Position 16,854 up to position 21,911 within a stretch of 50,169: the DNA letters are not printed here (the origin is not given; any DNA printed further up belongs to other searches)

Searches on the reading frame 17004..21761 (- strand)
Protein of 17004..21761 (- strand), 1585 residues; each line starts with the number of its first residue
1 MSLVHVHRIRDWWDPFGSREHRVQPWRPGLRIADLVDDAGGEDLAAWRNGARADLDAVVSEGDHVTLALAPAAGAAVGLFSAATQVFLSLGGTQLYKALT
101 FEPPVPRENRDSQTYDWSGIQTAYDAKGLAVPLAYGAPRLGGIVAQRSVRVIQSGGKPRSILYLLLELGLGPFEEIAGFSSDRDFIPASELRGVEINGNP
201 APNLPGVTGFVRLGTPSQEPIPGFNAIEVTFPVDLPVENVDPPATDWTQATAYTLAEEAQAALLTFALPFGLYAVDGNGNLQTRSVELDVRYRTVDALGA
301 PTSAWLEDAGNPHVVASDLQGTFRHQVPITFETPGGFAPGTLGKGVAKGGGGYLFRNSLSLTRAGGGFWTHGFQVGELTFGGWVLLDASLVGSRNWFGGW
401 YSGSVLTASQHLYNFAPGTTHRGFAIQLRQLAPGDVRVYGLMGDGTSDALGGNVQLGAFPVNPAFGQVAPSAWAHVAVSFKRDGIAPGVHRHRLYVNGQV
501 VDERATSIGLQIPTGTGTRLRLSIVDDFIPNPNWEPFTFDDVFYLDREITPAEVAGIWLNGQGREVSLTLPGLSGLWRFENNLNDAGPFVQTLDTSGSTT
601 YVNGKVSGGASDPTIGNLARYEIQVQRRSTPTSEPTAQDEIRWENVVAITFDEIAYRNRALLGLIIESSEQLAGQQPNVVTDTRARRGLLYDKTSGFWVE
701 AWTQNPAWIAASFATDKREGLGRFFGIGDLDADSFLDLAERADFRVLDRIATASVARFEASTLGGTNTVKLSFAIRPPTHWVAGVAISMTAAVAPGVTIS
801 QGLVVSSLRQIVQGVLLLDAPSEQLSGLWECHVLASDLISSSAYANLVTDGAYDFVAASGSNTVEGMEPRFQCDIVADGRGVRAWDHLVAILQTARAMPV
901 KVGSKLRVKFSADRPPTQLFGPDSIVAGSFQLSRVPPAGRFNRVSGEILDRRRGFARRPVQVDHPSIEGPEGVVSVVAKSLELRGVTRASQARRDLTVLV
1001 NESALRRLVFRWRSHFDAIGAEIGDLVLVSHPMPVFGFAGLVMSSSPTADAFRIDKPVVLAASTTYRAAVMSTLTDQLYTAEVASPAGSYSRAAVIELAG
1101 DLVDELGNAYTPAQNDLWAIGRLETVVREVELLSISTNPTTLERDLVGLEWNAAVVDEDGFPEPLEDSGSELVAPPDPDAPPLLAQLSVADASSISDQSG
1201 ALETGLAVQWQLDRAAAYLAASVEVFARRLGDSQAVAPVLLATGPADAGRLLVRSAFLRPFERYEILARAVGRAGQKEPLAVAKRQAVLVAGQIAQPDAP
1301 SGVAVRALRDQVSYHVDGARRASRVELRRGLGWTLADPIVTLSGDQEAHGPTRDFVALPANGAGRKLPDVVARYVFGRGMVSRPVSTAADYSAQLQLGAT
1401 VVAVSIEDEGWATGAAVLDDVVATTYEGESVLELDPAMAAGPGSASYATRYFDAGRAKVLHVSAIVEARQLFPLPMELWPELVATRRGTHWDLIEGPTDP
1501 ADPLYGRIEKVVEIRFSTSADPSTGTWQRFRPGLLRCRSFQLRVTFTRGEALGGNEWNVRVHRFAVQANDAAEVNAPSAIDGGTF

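Call 12: search_protein_families(library=phrogs, proteins=[window:17004-21761:-], max_evalue=0.001)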
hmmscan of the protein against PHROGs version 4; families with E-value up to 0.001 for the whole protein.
window:17004-21761:- (1585 aa): 4 families
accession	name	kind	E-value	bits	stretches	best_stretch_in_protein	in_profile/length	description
phrog_31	-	tail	1.5e-57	196.3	3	865-1219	579-900/1565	central tail fiber J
phrog_1727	-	tail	1.5e-18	66.9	2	620-747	182-319/1174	tail protein and host specificity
phrog_469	-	tail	8.8e-13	48.2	1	245-305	407-463/903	tail protein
phrog_2589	-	tail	1.9e-06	25.6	0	620-726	185-300/3686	tail protein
